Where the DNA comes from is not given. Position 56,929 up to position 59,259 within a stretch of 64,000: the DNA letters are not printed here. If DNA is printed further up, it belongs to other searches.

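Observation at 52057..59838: CHASE2–sigma54-activator one-component sensor next to a candidate sigma54 promoter driving a lipoprotein / OMP-transglutaminase operon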

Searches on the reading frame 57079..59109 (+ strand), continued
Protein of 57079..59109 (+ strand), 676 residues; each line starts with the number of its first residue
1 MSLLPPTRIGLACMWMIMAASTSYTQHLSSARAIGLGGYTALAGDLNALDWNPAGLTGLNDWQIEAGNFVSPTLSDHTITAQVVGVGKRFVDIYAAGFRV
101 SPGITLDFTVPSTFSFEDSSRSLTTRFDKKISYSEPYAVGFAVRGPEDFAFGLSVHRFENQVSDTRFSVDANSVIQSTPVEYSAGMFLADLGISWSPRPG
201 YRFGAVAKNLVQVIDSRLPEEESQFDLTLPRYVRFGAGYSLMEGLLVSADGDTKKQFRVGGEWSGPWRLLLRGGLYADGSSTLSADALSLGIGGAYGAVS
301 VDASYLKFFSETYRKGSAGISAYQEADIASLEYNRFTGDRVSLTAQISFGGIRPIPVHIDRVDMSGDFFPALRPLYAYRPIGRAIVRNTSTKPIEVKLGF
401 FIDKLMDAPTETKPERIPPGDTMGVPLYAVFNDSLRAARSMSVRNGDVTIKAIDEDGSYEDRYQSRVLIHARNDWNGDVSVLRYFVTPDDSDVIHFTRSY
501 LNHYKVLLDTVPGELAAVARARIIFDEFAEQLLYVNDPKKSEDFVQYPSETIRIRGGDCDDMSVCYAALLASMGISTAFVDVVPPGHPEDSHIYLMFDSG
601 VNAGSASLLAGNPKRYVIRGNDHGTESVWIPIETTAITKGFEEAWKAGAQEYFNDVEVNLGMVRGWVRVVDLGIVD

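Call 97: find_encoding_contigs(protein=P0144, flank=10000, max_places=2)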
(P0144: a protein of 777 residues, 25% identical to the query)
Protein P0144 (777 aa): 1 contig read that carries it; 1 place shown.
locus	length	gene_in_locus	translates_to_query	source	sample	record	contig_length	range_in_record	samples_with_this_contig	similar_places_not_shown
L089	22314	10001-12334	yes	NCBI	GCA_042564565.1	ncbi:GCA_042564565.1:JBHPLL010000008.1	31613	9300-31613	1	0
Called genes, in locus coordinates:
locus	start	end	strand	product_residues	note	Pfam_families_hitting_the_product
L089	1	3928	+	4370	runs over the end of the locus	PF07610:DUF1573 (faint), PF12371:TMEM131_like_N (faint), PF15780:ASH (weak), PF22073:Cep192_D4 (weak), PF22544:HYDIN_VesB_CFA65-like_Ig, PF16656:Pur_ac_phosph_N, PF13860:FlgD_ig, PF18962:Por_Secre_tail (weak), +8 more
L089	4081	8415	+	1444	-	PF01839:FG-GAP (faint), PF13517:FG-GAP_3, PF13205:Big_5, PF13860:FlgD_ig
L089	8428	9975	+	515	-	PF01839:FG-GAP (faint), PF13517:FG-GAP_3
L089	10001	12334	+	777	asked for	PF13431:TPR_17 (faint), PF00515:TPR_1 (faint), PF07719:TPR_2 (faint), PF13176:TPR_7 (faint), PF13432:TPR_16 (weak), PF13414:TPR_11, PF13424:TPR_12, PF14559:TPR_19, +3 more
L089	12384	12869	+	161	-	PF13174:TPR_6 (faint), PF14559:TPR_19 (faint)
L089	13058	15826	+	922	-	PF05226:CHASE2, PF00211:Guanylate_cyc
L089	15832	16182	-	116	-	PF03948:Ribosomal_L9_C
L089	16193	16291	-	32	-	PF01281:Ribosomal_L9_N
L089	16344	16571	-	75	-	PF01084:Ribosomal_S18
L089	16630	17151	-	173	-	PF00436:SSB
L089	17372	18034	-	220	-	-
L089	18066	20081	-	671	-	PF03030:H_PPase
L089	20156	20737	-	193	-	PF01195:Pept_tRNA_hydro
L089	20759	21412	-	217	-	PF01386:Ribosomal_L25p, PF14693:Ribosomal_TL5_C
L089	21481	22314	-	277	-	PF13793:Pribosyltran_N, PF00156:Pribosyltran, PF14572:Pribosyl_synth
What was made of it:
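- A KSB1 g3 homologue is followed by a TPR protein and a CHASE2-guanylate/adenylate cyclase (call 97).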

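Call 99: find_encoding_contigs(protein=P0142, flank=10000, max_places=2)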
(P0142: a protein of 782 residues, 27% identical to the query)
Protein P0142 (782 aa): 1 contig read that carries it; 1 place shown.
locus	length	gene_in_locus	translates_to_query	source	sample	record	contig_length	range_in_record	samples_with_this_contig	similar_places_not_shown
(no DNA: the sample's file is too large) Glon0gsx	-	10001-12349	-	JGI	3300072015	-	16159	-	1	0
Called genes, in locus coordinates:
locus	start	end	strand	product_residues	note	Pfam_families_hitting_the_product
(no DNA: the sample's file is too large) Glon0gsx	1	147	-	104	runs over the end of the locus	PF01381:HTH_3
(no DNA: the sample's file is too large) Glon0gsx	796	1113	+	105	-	-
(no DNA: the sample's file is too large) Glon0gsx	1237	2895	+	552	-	PF13385:Laminin_G_3 (weak), PF00756:Esterase (weak), PF12146:Hydrolase_4 (faint), PF01738:DLH (faint), PF00326:Peptidase_S9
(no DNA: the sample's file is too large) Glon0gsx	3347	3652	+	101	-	PF01381:HTH_3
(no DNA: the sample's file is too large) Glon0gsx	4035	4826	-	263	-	PF01706:FliG_C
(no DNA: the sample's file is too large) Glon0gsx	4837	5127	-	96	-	PF01706:FliG_C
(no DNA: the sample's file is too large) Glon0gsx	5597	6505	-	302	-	PF13384:HTH_23 (faint), PF13936:HTH_38, PF13565:HTH_32 (weak), PF00665:rve (weak)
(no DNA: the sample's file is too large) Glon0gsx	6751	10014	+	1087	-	PF07494:Reg_prop (faint), PF16819:DUF5074 (faint)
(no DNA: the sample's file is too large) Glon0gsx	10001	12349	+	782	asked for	PF14559:TPR_19 (faint), PF13432:TPR_16 (weak)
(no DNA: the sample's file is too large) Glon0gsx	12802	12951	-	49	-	-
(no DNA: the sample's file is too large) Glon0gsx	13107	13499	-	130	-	PF13737:DDE_Tnp_1_5, PF01609:DDE_Tnp_1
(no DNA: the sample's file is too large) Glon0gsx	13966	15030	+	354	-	PF13505:OMP_b-brl (weak)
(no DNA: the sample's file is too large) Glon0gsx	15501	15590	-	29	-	?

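Call 100: find_encoding_contigs(protein=P0149, flank=10000, max_places=2)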
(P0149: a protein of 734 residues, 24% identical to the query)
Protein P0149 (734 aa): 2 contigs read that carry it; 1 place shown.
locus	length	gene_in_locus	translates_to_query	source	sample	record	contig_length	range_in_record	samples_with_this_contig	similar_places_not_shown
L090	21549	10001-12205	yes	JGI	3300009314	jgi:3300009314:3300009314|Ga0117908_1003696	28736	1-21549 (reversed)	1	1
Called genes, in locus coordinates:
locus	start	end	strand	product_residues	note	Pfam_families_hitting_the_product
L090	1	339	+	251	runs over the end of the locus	PF00072:Response_reg, PF23198:PDE8A_N (faint), PF13380:CoA_binding_2 (faint), PF21332:AmiR_N (faint), PF00072:Response_reg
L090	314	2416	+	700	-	PF00072:Response_reg, PF00989:PAS, PF08448:PAS_4, PF13426:PAS_9, PF08447:PAS_3, PF00512:HisKA, PF02518:HATPase_c, PF00072:Response_reg, +2 more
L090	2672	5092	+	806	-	PF00400:WD40, PF23381:Beta-prop_IFT122_1st, PF23409:Beta-prop_EML, PF24782:WD40_MABP1-WDR62_2nd, PF24807:WD40_CDC20-Fz, PF24814:WD40_Prp19, PF25173:Beta-prop_WDR3_1st, PF25174:Beta-prop_THOC3, +60 more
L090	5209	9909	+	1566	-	PF07494:Reg_prop (weak), PF13750:Big_3_3 (faint), PF22352:K319L-like_PKD (faint), PF17957:Big_7 (faint), PF18911:PKD_4 (faint), PF13860:FlgD_ig (weak)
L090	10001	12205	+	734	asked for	-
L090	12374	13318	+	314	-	-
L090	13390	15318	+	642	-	PF05226:CHASE2, PF02518:HATPase_c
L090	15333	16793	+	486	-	PF00072:Response_reg, PF00158:Sigma54_activat, PF14532:Sigma54_activ_2, PF07724:AAA_2 (weak), PF07728:AAA_5 (weak), PF25601:AAA_lid_14, PF02954:HTH_8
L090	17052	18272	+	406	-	PF04542:Sigma70_r2, PF04539:Sigma70_r3, PF04545:Sigma70_r4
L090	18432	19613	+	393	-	PF00656:Peptidase_C14 (weak), PF14326:DUF4384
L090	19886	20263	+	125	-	PF14326:DUF4384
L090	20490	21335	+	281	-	PF00691:OmpA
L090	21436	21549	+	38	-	?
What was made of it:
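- Closest known: NtrC/DctD/NtrC1-type bacterial enhancer-binding proteins. Different: A two-component version, CHASE2 kinase plus REC-sigma54-HTH_8, exists next to a g3 homologue in locus L090 (call 100).
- Another g3 homologue is followed by a CHASE2 histidine kinase and a REC-sigma54-HTH_8 regulator (call 100). g3 homologues are adjacent to CHASE2 proteins whose outputs (a cyclase, a histidine kinase) do not act directly on neighbouring DNA (calls 97, 100).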

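Call 101: find_encoding_contigs(protein=P0141, flank=10000, max_places=2)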
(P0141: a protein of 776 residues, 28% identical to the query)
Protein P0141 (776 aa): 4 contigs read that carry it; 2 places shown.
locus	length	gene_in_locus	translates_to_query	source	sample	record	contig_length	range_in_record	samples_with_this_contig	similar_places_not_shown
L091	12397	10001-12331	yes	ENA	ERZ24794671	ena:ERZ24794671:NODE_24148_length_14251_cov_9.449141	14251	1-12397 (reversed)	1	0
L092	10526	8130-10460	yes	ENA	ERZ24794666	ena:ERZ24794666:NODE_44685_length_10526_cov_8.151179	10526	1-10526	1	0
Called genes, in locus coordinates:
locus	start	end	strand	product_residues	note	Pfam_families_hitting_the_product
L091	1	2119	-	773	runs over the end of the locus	PF06452:CBM9_1 (weak), PF19313:DUF5916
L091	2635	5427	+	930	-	PF01839:FG-GAP (faint), PF13517:FG-GAP_3, PF20009:GEVED (faint), PF13517:FG-GAP_3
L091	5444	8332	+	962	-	PF13517:FG-GAP_3 (weak), PF04234:CopC (faint), PF13205:Big_5, PF13860:FlgD_ig (weak)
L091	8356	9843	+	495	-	PF13517:FG-GAP_3, PF01839:FG-GAP (weak), PF13517:FG-GAP_3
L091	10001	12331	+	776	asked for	-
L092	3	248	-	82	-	?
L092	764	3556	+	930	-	PF01839:FG-GAP (faint), PF13517:FG-GAP_3, PF20009:GEVED (faint), PF13517:FG-GAP_3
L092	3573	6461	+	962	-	PF13517:FG-GAP_3 (weak), PF04234:CopC (faint), PF13205:Big_5, PF13860:FlgD_ig (weak)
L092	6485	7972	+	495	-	PF13517:FG-GAP_3, PF01839:FG-GAP (weak), PF13517:FG-GAP_3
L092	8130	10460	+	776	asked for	-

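Call 104: search_protein_families(library=ncbifam, proteins=[L090:12374-13318:+, L089:12384-12869:+, L090:13390-15318:+, L089:13058-15826:+, L090:10001-12205:+, L089:10001-12334:+], max_evalue=0.1)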
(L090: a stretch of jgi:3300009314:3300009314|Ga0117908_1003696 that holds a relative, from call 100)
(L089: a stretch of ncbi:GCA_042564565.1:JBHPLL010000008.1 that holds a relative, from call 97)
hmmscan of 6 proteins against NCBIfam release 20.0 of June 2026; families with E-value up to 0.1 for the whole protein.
L090:12374-13318:+ (314 aa): 0 families

L089:12384-12869:+ (161 aa): 10 families
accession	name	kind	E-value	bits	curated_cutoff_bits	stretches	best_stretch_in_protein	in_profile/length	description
TIGR02795.1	tol_pal_ybgF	equivalog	3.1e-08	34.2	90.1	1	93-149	19-75/119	tol-pal system protein YbgF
TIGR03302.1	OM_YfiO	subfamily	9.5e-06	25.3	81.4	1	83-161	84-163/239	outer membrane protein assembly factor BamD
NF008068.0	PRK10803.1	equivalog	1.7e-05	24.9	383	1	91-150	158-217/263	cell division protein CpoB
NF052312.1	T9SS_PorW_SprE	equivalog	2e-05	23.5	250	1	78-155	547-625/716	type IX secretion system periplasmic lipoprotein PorW/SprE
NF053852.1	vesicle_Bd0635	exception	2.7e-05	23.9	250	1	25-160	91-222/223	CpoB-like predatory vesicle lipoprotein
NF040959.1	MamA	equivalog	0.0017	17.8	200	1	71-139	32-97/204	magnetosome protein MamA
NF007858.0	PRK10568.1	equivalog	0.0048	16.5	174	1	7-76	11-78/206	molecular chaperone OsmY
NF053607.1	CHU_0125_OmpA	equivalog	0.0082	14.7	620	1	92-160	65-134/639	CHU_0125 family OmpA-like outer membrane integrity protein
TIGR02521.1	type_IV_pilW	equivalog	0.018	14.6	154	1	79-140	34-92/234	type IV pilus biogenesis/stability protein PilW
TIGR02552.1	LcrH_SycD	equivalog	0.019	14.7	104.8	1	113-154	86-127/136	SycD/LcrH family type III secretion system chaperone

L090:13390-15318:+ (642 aa): 74 families (the best 25 are shown)
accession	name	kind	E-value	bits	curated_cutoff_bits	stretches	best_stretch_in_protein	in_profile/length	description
NF008468.0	PRK11360.1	equivalog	8.5e-45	153.2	646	1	383-639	368-608/616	two-component system sensor histidine kinase AtoS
NF007688.0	PRK10364.1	equivalog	4.3e-36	124.6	479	1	398-639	227-451/460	two-component system sensor histidine kinase ZraS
NF010411.0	PRK13837.1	equivalog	8.7e-32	110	647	1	384-639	423-675/828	two-component system VirA-like sensor kinase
NF046044.1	PnpS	equivalog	2.2e-29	102.7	400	1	467-638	218-390/390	two-component system histidine kinase PnpS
NF038348.1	T2SS_HK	subfamily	1.4e-25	89.8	450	2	455-639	397-573/574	histidine kinase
NF006800.0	PRK09303.1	equivalog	2.4e-24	86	342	1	389-640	131-378/383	histidine kinase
NF047496.1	HK_LIC11548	equivalog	6.8e-24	84.6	750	1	389-639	338-589/589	LIC_11548 family sensor histidine kinase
NF046026.1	HisKinCckACaul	equivalog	2.2e-23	82.3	1000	1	392-640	283-533/678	cell cycle histidine kinase CckA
TIGR02966.1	phoR_proteo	equivalog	5.6e-23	81.5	334.2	1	418-637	121-333/333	phosphate regulon sensor histidine kinase PhoR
NF053867.1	SprKinKinDBac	equivalog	1.9e-22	79.4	775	1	371-639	245-497/500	sporulation kinase KinD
NF045911.1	TCSHisKinNblS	equivalog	3.4e-22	78.5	1000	1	412-638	389-619/621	two-component system sensor histidine kinase NblS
NF052574.1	HisKinEspCMyxo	equivalog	5.9e-21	74.3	1200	1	396-638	402-636/785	serine histidine kinase EspC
NF033092.0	HK_WalK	equivalog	3.5e-20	72.1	725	1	481-639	438-594/594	cell wall metabolism sensor histidine kinase WalK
NF041777.1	sens_FixL_Rhizob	equivalog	3.9e-20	72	850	1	393-639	244-481/485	sensor protein FixL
NF008312.0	PRK11100.1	equivalog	1.7e-19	70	356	1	347-636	190-471/477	two-component system sensor histidine kinase CreC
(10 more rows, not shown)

L089:13058-15826:+ (922 aa): 1 family
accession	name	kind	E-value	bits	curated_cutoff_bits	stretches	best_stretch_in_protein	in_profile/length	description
TIGR03903.1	TOMM_kin_cyc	equivalog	1.1e-06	26.8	705.75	1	679-847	307-466/1267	TOMM system kinase/cyclase fusion protein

L090:10001-12205:+ (734 aa): 4 families
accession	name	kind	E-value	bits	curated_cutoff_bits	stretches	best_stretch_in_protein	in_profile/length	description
NF033709.1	PorV_fam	subfamily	8.7e-22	78.1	90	1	50-320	9-326/326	PorV/PorQ family protein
NF052325.1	PorVQ2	equivalog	2.5e-11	43.1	325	1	50-126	32-111/354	putative type IX sorting system protein PorV2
NF033710.1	T9SS_OM_PorV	equivalog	9.8e-05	21.7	250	1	127-247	123-243/367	type IX secretion system outer membrane channel protein PorV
NF058533.1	antiphage_ProA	equivalog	0.00033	18.2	1500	1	575-665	201-284/1903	anti-phage protein ProA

L089:10001-12334:+ (777 aa): 24 families
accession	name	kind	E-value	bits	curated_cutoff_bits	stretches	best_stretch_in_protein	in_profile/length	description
NF033709.1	PorV_fam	subfamily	1.6e-26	93.7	90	1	30-285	11-324/326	PorV/PorQ family protein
NF052325.1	PorVQ2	equivalog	2.8e-15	56.1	325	1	30-107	34-112/354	putative type IX sorting system protein PorV2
TIGR02521.1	type_IV_pilW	equivalog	2.1e-10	40.5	154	1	670-761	38-129/234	type IV pilus biogenesis/stability protein PilW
TIGR02917.1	PEP_TPR_lipo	equivalog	6.4e-10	37.5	312.2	1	681-757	821-897/899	XrtA/PEP-CTERM system TPR-repeat protein PrsT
NF033762.1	social_mot_Tgl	equivalog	3.2e-09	36.5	225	1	674-758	42-127/252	social motility TPR repeat lipoprotein Tgl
NF040959.1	MamA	equivalog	9.4e-09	35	200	1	652-762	94-204/204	magnetosome protein MamA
NF052415.1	T3SS_chap_SctY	equivalog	1.5e-08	35.1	70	1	670-760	13-106/106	type III secretion apparatus assembly chaperone SctY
NF008391.2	PRK11189.1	equivalog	1.8e-08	34.3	250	1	686-757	88-159/297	lipoprotein NlpI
TIGR02552.1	LcrH_SycD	equivalog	2.7e-07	30.4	104.8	1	700-762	55-117/136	SycD/LcrH family type III secretion system chaperone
NF033710.1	T9SS_OM_PorV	equivalog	7.5e-07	28.6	250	1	32-204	35-230/367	type IX secretion system outer membrane channel protein PorV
NF033711.1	T9SS_PorQ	equivalog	1.8e-06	27.2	220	1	30-187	33-197/335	type IX secretion system protein PorQ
NF033758.1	gliding_GltE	equivalog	4.1e-06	26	225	1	679-751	272-345/411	adventurous gliding motility TPR repeat lipoprotein GltE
NF047371.1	FlcA_CTERM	equivalog_domain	4.6e-06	25.4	300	1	666-759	440-535/646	periplasmic flagellar collar protein FlcA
NF002725.1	PRK02603.1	equivalog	4.7e-05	23.5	143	1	688-757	60-132/173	photosystem I assembly protein Ycf3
NF058533.1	antiphage_ProA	equivalog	5.1e-05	20.9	1500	1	321-613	15-305/1903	anti-phage protein ProA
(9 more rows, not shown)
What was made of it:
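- On PorV/PorQ family outer-membrane barrels (N-terminal domain of g3): The KSB1 homologue reaches 93.7 bits (call 104).
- Closest known: Type IX secretion PorV/PorQ barrels with their partner proteins. Same: A KSB1 homologue reaches the NCBIfam PorV/PorQ family cutoff (93.7 against 90 bits, call 104).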
